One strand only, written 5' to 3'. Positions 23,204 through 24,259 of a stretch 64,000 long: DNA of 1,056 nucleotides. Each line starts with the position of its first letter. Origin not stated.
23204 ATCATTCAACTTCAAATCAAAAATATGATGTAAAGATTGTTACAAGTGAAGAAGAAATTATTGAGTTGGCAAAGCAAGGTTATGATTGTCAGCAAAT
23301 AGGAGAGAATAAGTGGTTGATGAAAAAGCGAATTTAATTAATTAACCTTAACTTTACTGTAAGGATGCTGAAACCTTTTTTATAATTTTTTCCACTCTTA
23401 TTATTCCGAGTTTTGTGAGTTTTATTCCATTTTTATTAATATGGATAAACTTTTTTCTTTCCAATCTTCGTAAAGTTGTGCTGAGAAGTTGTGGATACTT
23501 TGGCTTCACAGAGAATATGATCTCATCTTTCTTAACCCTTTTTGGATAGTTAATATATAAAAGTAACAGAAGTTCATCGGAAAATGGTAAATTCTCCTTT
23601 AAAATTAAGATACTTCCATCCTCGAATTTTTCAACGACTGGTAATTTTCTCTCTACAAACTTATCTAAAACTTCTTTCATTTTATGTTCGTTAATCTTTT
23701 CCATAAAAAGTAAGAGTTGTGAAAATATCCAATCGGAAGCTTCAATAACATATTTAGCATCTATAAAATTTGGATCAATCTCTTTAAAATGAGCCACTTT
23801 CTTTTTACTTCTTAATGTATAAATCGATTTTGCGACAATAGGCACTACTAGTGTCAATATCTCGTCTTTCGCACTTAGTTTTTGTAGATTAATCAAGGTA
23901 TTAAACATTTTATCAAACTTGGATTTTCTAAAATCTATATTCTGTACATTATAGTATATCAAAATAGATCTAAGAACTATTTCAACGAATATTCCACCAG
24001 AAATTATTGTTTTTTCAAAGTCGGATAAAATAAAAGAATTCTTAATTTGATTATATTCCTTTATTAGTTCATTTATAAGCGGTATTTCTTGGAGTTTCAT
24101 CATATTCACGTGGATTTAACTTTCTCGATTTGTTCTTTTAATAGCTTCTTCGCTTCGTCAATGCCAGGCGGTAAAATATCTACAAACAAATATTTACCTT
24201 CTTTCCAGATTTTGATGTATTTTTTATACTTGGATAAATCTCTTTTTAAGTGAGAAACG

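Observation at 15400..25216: AT-rich ~10-kb island between core genes carrying integrase, defense genes and ORFans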

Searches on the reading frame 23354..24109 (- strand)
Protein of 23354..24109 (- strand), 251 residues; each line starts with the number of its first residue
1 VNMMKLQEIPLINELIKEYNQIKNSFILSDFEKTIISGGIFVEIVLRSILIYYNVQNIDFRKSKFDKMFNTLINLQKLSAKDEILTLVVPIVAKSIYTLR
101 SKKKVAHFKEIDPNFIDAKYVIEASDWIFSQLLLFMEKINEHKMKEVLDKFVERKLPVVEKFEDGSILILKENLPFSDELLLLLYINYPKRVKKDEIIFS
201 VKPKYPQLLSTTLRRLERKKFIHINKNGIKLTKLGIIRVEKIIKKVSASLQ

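Call 6: search_protein_families(library=pfam, proteins=[window:23354-24109:-], max_evalue=0.01)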
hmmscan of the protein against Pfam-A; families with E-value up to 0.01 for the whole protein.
window:23354-24109:- (251 aa): 0 families

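Call 11: search_protein_families(library=ncbifam, proteins=[window:23354-24109:-], max_evalue=0.01)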
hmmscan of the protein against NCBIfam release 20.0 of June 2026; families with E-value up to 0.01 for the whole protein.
window:23354-24109:- (251 aa): 0 families

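Call 12: search_protein_families(library=padloc, proteins=[window:23354-24109:-], max_evalue=0.01)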
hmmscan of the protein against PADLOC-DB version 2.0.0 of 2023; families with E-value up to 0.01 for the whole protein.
window:23354-24109:- (251 aa): 0 families

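Call 13: search_protein_families(library=phrogs, proteins=[window:23354-24109:-], max_evalue=0.01)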
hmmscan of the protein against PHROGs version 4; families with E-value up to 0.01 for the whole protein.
window:23354-24109:- (251 aa): 1 family
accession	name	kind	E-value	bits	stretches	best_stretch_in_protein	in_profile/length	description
phrog_9113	-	unknown function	0.0032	18.7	1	182-226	19-65/82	-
